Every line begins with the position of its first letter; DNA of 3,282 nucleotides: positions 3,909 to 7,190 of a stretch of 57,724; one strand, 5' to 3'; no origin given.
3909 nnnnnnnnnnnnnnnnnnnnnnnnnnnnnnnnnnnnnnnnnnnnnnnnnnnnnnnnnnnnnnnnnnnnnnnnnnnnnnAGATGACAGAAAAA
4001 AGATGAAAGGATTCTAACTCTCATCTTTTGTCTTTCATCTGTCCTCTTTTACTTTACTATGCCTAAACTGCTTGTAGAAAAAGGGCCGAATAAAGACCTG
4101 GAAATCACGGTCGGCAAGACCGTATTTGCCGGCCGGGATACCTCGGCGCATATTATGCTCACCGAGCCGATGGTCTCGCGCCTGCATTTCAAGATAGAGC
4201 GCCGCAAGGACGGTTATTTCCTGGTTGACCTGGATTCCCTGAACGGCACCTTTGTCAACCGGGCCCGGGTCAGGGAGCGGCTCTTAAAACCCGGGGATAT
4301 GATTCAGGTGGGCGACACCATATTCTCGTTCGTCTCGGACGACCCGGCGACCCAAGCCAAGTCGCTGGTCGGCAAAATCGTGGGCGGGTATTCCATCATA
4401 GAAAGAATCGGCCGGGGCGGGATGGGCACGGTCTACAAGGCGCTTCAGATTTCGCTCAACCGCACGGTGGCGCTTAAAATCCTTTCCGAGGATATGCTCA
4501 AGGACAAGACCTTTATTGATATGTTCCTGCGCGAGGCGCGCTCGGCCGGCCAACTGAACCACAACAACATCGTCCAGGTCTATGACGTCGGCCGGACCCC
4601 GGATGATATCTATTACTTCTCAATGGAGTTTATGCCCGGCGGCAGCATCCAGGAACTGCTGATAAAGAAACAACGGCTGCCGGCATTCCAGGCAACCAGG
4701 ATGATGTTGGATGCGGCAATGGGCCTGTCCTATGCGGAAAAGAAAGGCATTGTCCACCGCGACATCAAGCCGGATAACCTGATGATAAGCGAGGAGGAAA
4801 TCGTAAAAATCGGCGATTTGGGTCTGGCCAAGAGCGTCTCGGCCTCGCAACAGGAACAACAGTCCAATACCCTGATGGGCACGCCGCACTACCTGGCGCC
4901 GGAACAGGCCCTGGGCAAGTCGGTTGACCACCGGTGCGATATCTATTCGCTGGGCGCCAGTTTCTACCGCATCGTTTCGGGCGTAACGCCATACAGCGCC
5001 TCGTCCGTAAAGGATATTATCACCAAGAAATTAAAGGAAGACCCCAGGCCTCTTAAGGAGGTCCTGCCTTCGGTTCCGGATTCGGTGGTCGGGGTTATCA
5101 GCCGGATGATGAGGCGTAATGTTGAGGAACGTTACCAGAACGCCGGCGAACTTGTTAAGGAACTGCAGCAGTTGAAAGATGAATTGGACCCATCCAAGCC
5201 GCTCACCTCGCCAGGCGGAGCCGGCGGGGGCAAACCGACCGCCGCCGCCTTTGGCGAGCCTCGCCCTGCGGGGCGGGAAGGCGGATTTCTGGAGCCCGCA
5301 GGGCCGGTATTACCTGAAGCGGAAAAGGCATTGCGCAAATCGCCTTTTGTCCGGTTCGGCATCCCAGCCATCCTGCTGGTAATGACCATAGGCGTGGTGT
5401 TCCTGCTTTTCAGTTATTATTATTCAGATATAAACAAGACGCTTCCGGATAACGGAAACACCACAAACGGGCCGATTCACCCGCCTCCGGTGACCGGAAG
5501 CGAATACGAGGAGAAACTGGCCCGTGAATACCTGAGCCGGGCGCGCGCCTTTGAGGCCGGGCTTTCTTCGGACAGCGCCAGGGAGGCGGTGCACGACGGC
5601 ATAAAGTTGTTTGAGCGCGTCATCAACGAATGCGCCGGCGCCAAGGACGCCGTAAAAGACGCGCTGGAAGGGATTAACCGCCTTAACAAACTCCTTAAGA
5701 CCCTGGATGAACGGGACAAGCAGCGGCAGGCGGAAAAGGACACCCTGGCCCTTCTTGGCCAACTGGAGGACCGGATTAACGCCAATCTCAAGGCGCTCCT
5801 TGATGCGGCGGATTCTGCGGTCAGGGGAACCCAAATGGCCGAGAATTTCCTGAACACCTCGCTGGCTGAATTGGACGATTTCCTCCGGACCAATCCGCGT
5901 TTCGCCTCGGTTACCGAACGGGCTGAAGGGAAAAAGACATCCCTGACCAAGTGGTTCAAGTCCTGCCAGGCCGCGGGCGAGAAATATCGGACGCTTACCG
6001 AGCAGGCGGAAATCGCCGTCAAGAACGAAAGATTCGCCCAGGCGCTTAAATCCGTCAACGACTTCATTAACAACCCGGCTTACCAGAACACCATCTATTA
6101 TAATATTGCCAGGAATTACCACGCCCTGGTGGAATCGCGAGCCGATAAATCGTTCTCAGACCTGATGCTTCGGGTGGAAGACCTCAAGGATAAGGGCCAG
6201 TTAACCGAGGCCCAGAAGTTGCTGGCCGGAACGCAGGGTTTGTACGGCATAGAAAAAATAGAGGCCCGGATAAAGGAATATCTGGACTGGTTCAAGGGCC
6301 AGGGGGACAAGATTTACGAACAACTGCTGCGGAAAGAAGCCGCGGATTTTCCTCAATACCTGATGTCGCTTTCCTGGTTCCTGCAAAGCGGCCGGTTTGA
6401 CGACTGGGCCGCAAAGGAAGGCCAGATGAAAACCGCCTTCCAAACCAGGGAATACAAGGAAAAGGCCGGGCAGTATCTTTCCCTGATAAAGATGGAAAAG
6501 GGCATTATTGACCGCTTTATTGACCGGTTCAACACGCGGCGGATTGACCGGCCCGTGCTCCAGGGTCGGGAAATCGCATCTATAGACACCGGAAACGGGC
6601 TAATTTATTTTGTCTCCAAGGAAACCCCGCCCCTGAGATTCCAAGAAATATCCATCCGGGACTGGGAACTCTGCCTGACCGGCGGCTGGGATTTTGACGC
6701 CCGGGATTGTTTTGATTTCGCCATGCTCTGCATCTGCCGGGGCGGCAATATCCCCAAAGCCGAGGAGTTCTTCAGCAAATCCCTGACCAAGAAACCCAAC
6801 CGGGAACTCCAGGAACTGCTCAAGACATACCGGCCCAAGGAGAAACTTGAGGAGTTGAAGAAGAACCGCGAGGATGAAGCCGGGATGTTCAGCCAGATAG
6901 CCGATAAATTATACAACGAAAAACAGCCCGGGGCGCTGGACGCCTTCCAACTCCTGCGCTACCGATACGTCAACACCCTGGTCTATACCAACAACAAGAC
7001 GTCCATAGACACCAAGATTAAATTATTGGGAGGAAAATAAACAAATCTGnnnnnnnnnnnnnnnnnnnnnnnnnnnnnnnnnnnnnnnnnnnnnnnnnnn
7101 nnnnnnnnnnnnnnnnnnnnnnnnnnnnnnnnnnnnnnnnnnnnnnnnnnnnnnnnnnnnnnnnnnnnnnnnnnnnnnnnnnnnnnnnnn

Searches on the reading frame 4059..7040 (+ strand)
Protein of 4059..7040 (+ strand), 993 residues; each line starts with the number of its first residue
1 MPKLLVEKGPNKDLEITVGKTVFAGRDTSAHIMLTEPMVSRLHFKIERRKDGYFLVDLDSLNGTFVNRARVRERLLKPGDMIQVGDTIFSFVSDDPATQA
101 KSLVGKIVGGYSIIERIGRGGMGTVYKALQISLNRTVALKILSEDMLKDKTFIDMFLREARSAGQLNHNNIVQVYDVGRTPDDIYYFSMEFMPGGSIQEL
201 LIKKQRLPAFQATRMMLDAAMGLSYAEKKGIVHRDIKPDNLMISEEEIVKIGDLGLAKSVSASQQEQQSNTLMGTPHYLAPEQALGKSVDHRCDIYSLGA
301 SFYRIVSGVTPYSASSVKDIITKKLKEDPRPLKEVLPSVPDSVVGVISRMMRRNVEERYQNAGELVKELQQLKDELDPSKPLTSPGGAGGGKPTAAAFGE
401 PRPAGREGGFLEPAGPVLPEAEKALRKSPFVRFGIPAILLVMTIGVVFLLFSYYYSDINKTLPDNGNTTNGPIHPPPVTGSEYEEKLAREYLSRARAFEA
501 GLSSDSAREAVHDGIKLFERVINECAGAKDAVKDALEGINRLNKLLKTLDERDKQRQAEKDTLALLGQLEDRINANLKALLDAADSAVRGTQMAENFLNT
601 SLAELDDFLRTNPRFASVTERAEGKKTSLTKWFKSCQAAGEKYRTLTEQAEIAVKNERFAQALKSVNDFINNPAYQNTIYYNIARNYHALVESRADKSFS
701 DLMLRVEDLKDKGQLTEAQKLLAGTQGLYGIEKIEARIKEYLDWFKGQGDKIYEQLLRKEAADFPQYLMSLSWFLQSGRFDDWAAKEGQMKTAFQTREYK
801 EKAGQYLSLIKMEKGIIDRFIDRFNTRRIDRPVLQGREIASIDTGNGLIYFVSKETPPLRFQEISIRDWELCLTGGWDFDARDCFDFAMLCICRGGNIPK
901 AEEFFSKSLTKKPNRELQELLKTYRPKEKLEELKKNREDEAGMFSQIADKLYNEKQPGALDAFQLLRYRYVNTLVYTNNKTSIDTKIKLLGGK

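Call 40: search_protein_families(library=pfam, proteins=[window:4059-7040:+], max_evalue=0.00001)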
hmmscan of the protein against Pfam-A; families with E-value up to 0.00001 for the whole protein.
window:4059-7040:+ (993 aa): 4 families
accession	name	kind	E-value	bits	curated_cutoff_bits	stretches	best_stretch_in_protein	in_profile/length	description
PF00069.31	Pkinase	-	1.3e-51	175.9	31.7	1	111-360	1-253/263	Protein kinase domain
PF07714.23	PK_Tyr_Ser-Thr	-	1.3e-38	133.2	23.1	1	113-359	3-249/258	Protein tyrosine and serine/threonine kinase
PF00498.31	FHA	-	6.5e-17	62.2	20.7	1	24-85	3-67/67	FHA domain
PF16697.10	Yop-YscD_cpl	-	9.4e-13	48.7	33.2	1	8-94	4-93/94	Inner membrane component of T3SS, cytoplasmic domain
